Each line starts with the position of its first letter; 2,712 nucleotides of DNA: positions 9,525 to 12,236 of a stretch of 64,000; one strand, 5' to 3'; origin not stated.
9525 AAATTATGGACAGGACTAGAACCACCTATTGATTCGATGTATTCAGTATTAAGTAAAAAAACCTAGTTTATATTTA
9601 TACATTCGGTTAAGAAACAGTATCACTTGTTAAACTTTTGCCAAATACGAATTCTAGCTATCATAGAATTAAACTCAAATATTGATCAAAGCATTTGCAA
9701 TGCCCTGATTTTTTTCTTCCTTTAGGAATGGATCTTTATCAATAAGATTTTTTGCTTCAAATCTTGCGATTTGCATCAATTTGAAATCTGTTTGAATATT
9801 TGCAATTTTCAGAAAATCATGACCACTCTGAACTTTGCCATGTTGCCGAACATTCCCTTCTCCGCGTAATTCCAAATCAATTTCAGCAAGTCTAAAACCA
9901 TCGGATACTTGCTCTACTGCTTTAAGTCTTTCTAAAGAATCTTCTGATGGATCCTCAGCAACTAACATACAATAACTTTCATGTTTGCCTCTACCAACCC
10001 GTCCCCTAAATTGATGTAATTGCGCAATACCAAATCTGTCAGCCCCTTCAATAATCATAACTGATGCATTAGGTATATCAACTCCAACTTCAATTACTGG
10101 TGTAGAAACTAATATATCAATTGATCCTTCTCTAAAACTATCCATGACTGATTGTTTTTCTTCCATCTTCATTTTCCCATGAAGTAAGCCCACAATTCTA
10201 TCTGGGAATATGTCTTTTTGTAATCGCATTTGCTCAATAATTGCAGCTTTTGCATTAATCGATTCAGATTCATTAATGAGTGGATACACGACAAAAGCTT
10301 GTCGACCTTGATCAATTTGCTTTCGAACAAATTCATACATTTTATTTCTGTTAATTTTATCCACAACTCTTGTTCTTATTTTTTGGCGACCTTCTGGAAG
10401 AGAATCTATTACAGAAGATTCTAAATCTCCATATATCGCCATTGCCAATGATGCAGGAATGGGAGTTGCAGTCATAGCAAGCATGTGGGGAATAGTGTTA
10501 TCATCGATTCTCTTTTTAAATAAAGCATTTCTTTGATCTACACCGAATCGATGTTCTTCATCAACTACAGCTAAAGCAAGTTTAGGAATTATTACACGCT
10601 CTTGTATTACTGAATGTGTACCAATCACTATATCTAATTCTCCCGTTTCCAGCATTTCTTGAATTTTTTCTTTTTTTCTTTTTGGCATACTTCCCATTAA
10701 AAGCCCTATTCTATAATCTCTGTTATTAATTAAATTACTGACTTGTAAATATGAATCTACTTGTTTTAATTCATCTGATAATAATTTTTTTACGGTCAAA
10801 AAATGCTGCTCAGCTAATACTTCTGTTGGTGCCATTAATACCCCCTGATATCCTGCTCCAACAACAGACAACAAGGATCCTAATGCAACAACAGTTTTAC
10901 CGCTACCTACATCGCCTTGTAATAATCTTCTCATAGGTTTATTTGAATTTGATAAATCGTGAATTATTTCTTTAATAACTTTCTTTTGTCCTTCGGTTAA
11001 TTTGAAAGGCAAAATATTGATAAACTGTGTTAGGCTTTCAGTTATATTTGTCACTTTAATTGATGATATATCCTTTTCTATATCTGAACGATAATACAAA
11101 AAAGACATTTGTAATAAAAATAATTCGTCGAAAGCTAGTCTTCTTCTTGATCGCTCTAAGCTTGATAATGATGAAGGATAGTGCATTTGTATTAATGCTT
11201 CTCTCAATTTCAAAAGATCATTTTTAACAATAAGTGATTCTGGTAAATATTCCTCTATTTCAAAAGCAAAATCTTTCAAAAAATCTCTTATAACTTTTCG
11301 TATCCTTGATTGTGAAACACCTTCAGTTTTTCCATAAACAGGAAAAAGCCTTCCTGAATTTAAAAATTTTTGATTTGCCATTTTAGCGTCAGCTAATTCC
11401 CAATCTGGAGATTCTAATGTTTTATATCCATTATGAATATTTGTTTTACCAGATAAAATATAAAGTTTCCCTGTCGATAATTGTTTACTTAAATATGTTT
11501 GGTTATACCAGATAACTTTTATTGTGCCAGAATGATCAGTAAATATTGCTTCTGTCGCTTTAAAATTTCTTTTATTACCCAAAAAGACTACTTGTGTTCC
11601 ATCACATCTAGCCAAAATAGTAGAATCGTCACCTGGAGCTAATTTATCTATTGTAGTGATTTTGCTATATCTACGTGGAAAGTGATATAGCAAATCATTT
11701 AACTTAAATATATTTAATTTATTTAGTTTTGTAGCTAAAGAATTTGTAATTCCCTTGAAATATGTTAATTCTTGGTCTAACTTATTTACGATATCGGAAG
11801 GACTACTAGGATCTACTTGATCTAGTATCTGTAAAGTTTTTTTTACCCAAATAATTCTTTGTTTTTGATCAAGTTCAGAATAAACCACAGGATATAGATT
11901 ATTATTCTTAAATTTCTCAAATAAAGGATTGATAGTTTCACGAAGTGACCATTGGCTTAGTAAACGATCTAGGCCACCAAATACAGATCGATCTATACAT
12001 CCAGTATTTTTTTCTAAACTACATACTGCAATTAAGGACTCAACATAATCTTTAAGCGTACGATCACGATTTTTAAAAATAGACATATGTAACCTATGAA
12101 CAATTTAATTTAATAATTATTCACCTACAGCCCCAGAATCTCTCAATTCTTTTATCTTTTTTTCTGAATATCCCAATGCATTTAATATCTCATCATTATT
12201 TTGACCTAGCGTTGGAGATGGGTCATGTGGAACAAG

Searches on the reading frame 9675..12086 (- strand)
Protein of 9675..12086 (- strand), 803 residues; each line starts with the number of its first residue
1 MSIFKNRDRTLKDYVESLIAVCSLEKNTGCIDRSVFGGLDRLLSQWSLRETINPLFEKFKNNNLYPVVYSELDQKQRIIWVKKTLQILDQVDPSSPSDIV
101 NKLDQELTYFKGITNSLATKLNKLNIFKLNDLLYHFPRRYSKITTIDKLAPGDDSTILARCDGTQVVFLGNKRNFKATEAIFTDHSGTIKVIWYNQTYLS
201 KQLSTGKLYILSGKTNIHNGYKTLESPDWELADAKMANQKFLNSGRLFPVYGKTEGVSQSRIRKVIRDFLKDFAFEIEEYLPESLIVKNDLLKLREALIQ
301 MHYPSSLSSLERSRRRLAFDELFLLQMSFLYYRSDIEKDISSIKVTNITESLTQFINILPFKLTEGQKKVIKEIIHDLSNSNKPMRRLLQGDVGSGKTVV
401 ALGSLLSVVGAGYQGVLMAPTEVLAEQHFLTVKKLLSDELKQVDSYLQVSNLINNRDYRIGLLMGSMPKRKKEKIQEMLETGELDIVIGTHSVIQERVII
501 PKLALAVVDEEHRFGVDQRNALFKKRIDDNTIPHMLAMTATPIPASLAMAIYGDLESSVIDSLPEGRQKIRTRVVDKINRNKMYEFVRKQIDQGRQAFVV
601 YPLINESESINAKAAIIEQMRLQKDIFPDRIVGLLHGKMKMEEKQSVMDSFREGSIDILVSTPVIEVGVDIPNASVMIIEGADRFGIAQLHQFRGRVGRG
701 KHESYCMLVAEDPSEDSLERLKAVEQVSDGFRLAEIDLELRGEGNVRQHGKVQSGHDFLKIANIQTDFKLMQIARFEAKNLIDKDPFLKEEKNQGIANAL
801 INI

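Call 56: search_protein_families(library=pfam, proteins=[window:9675-12086:-], max_evalue=0.00001)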
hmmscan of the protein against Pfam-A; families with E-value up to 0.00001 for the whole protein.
window:9675-12086:- (803 aa): 5 families
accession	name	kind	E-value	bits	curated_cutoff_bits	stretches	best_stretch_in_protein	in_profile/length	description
PF00271.37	Helicase_C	-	6.1e-23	81.6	23.5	1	590-700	11-109/110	Helicase conserved C-terminal domain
PF00270.35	DEAD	-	4.6e-20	72.4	26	1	364-545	1-162/167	DEAD/DEAH box helicase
PF17191.10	RecG_wedge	-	5.4e-18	65.5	23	1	107-269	2-158/162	RecG wedge domain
PF19833.4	RecG_dom3_C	-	1.9e-13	50.7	26.8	1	728-797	2-70/87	ATP-dependent DNA helicase RecG, domain 3, C-terminal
PF04851.21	ResIII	-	2.3e-11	44.3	22.5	1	361-542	2-162/164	Type III restriction enzyme, res subunit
